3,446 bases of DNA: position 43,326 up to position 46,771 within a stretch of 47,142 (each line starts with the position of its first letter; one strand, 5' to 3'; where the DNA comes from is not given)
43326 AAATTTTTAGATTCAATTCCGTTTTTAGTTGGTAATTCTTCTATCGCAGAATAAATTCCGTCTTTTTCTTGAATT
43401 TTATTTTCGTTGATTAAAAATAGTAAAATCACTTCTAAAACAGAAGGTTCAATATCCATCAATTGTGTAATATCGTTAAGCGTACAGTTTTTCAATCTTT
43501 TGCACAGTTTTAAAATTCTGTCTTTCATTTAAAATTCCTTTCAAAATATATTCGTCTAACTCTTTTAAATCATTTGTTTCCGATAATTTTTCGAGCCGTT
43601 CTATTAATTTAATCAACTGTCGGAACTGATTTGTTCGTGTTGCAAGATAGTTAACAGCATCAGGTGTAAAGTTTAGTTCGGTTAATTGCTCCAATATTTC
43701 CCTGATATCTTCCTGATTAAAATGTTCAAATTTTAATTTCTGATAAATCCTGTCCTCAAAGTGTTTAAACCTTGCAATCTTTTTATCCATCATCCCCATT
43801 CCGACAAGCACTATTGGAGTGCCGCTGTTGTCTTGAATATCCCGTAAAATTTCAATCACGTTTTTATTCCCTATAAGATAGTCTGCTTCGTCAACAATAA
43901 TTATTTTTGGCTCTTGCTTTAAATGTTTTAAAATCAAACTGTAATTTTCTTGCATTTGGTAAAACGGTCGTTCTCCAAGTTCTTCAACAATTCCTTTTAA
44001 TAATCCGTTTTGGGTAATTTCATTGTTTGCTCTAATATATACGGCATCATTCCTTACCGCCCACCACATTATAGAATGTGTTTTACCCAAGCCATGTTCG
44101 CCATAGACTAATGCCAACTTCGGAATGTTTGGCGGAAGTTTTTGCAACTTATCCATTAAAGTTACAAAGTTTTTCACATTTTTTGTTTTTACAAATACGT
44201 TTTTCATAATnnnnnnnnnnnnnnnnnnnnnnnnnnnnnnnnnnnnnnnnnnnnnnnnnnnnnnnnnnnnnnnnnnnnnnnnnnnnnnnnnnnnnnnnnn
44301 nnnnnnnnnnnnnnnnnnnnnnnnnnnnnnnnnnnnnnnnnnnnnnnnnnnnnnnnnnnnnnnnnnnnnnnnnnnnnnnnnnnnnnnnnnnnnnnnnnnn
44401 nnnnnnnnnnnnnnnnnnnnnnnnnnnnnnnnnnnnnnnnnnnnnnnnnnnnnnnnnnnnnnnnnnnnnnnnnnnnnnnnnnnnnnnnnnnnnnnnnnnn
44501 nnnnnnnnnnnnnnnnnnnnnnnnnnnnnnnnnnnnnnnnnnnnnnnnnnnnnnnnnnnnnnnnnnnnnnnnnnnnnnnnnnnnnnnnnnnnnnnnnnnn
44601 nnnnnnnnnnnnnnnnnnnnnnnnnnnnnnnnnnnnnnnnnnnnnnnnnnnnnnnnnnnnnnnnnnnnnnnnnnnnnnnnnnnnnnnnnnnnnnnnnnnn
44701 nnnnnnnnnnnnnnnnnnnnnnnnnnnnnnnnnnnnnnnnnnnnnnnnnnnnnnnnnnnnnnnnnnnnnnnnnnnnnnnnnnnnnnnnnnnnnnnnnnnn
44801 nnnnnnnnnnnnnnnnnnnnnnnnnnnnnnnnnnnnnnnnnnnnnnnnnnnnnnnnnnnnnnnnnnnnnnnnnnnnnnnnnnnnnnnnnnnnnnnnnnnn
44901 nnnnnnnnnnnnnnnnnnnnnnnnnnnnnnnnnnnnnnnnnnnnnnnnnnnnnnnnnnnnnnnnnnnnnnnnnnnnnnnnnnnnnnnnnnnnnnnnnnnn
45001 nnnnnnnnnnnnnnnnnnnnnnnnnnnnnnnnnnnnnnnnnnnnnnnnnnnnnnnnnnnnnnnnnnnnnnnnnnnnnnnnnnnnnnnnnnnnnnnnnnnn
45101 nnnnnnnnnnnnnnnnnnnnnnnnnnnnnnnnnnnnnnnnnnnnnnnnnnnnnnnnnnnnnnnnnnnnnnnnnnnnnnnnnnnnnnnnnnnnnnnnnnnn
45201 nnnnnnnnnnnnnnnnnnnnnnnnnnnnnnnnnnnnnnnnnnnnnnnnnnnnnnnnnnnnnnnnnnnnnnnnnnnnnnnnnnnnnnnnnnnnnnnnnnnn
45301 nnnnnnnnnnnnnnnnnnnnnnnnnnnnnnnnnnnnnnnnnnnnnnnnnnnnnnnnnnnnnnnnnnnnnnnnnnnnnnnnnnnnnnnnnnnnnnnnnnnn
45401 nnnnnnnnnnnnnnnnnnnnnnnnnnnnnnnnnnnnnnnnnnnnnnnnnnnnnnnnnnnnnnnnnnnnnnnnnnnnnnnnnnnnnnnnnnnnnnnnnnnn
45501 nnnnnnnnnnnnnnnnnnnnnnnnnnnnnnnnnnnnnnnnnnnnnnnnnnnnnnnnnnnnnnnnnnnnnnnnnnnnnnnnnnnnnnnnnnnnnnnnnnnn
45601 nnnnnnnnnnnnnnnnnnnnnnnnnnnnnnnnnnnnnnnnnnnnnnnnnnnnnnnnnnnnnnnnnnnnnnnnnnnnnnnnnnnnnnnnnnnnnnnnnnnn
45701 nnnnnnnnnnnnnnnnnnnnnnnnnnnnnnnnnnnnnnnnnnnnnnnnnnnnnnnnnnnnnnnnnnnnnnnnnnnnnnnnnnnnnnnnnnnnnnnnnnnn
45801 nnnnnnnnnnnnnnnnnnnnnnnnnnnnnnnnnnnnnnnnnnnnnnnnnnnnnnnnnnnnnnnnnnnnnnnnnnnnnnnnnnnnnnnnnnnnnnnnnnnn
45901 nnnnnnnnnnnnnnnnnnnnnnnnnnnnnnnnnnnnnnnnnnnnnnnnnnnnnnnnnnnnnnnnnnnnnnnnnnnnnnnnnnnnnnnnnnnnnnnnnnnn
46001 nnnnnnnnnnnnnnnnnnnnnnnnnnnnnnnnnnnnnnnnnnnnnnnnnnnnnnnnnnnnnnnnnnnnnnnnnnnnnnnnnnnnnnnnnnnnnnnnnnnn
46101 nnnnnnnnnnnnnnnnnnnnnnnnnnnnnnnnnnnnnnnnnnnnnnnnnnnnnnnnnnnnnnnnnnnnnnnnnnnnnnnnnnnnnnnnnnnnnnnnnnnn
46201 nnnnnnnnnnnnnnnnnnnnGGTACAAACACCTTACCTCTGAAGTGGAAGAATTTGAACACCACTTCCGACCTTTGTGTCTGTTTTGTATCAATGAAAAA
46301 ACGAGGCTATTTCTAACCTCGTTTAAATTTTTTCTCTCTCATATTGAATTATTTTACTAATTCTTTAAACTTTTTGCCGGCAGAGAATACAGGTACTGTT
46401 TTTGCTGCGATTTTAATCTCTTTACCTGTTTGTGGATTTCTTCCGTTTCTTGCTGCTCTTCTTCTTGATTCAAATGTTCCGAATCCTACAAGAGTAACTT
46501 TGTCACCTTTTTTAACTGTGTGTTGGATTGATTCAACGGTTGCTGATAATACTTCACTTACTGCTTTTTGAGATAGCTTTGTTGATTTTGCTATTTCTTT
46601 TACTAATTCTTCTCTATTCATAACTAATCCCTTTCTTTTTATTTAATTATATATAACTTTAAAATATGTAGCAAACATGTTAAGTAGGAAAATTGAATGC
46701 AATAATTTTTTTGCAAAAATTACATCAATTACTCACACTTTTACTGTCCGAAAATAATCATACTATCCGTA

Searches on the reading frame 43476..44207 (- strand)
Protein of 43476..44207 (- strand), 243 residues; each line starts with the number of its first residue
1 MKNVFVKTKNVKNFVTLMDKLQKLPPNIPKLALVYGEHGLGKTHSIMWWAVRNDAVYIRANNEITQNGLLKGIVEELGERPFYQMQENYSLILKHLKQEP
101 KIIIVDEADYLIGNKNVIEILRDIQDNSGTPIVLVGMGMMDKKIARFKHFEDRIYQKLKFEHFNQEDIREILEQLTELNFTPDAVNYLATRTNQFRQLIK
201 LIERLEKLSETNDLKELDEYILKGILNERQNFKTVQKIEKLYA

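Call 12: search_protein_families(library=pfam, proteins=[window:43476-44207:-], max_evalue=0.001)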
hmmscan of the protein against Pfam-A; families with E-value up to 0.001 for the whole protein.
window:43476-44207:- (243 aa): 4 families
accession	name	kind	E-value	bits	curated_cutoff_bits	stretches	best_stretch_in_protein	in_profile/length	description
PF13401.12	AAA_22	-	7.6e-16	59.1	27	1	31-138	7-124/130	AAA domain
PF05621.17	TniB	-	2.4e-08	34.1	22.4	1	4-153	9-178/189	Bacterial TniB protein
PF00004.35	AAA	-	0.00028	21.8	21.2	0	33-138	2-108/131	ATPase family associated with various cellular activities (AAA)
PF22016.2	DUF6933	-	0.00069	19.9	27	0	131-223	51-141/157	Domain of unknown function (DUF6933)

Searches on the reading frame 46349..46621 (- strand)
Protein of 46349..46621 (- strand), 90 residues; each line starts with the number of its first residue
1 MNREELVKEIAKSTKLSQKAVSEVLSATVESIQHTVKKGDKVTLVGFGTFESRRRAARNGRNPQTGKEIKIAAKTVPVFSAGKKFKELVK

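Call 12: search_protein_families(library=pfam, proteins=[window:46349-46621:-], max_evalue=0.001)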
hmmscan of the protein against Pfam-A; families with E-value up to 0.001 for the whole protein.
window:46349-46621:- (90 aa): 3 families
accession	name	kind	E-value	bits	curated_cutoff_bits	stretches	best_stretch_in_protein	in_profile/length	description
PF00216.26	Bac_DNA_binding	-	1.8e-32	111.8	22.4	1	1-89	1-89/90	Bacterial DNA-binding protein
PF18291.6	HU-HIG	-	9.8e-10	39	26.2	1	2-89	33-118/125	HU domain fused to wHTH, Ig, or Glycine-rich motif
PF18175.6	HU-CCDC81_bac_2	-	0.00021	21.5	35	1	6-51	3-48/70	CCDC81-like prokaryotic HU domain 2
